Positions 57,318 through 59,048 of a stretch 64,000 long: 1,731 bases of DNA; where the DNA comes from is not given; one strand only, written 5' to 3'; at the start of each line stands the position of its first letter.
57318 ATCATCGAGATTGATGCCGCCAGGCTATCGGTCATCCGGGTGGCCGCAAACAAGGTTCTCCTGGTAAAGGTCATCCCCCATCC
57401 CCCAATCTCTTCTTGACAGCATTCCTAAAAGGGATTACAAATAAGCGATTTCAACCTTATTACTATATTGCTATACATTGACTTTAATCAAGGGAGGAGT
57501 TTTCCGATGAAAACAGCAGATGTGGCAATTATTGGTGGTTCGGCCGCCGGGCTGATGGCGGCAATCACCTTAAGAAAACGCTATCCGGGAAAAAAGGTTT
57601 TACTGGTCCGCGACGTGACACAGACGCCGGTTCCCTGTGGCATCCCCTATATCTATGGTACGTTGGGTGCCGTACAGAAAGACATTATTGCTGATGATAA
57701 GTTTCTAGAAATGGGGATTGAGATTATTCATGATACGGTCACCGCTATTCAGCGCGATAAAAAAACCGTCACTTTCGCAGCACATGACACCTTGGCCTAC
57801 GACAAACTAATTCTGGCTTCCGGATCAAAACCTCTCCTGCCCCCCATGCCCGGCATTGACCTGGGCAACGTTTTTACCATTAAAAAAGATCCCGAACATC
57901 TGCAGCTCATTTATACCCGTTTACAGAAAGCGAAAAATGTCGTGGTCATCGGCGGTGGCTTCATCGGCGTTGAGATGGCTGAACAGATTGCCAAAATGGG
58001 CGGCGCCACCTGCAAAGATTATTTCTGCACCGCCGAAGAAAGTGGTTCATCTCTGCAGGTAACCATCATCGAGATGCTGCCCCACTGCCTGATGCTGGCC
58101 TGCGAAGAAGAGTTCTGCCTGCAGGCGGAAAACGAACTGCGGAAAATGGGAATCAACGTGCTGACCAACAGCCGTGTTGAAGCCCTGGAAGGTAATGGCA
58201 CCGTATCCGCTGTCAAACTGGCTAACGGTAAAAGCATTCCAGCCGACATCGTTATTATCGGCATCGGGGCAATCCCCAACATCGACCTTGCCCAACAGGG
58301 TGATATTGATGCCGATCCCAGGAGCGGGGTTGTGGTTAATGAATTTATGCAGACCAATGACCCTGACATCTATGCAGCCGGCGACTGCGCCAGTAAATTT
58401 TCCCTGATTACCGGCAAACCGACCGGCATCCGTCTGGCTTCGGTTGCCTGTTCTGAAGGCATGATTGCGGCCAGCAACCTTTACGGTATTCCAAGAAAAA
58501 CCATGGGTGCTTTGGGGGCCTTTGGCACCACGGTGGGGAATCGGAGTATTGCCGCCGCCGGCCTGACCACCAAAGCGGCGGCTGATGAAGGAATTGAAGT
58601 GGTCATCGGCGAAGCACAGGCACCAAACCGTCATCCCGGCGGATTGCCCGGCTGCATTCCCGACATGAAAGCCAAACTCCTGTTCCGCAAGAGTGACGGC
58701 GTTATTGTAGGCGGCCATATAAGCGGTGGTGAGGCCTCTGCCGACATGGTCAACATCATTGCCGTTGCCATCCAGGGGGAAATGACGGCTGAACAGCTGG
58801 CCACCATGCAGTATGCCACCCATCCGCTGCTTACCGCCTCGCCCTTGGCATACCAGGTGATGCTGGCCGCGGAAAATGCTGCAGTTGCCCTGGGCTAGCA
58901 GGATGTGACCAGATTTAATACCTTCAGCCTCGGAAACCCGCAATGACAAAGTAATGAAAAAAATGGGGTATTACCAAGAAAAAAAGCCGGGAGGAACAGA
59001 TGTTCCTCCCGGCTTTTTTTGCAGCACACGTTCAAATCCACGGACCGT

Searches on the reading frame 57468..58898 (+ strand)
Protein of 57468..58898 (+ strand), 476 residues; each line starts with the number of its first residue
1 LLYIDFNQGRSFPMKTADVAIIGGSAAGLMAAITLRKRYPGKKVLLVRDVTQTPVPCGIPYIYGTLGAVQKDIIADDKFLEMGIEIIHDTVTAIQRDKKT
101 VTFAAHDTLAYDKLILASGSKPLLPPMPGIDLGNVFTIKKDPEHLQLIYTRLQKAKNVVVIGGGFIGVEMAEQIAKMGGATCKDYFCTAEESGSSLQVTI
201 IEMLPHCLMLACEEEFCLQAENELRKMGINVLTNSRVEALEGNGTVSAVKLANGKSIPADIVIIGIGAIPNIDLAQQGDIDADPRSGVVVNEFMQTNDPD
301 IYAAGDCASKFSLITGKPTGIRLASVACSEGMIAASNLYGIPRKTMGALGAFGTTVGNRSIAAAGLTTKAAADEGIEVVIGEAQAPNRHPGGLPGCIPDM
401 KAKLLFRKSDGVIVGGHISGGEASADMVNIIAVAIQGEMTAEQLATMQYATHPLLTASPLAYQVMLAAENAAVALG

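Call 22: search_protein_families(library=pfam, proteins=[window:57468-58898:+])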
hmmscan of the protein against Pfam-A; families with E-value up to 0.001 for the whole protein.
window:57468-58898:+ (476 aa): 8 families
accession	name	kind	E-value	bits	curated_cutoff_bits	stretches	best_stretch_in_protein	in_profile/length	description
PF07992.20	Pyr_redox_2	-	1.4e-63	215.5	26.1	1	18-331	2-291/291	Pyridine nucleotide-disulphide oxidoreductase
PF02852.28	Pyr_redox_dim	-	1.7e-15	57.6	25.3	1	356-456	6-103/110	Pyridine nucleotide-disulphide oxidoreductase, dimerisation domain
PF00070.33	Pyr_redox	-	5.9e-15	56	22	1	157-253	1-81/82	Pyridine nucleotide-disulphide oxidoreductase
PF13738.12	Pyr_redox_3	-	1.2e-10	41.6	30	1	90-305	103-305/305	Pyridine nucleotide-disulphide oxidoreductase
PF01266.30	DAO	-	2.3e-10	41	27.9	0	18-47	1-28/353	FAD dependent oxidoreductase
PF03486.20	HI0933_like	-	2.2e-07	31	50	0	18-48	2-30/244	HI0933-like protein Rossmann domain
PF13454.12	NAD_binding_9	-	1.5e-05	25.5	21.8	0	219-267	105-153/155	FAD-NAD(P)-binding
PF13450.12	NAD_binding_8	-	0.00031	21.4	21.9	0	21-47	1-25/68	NAD(P)-binding Rossmann-like domain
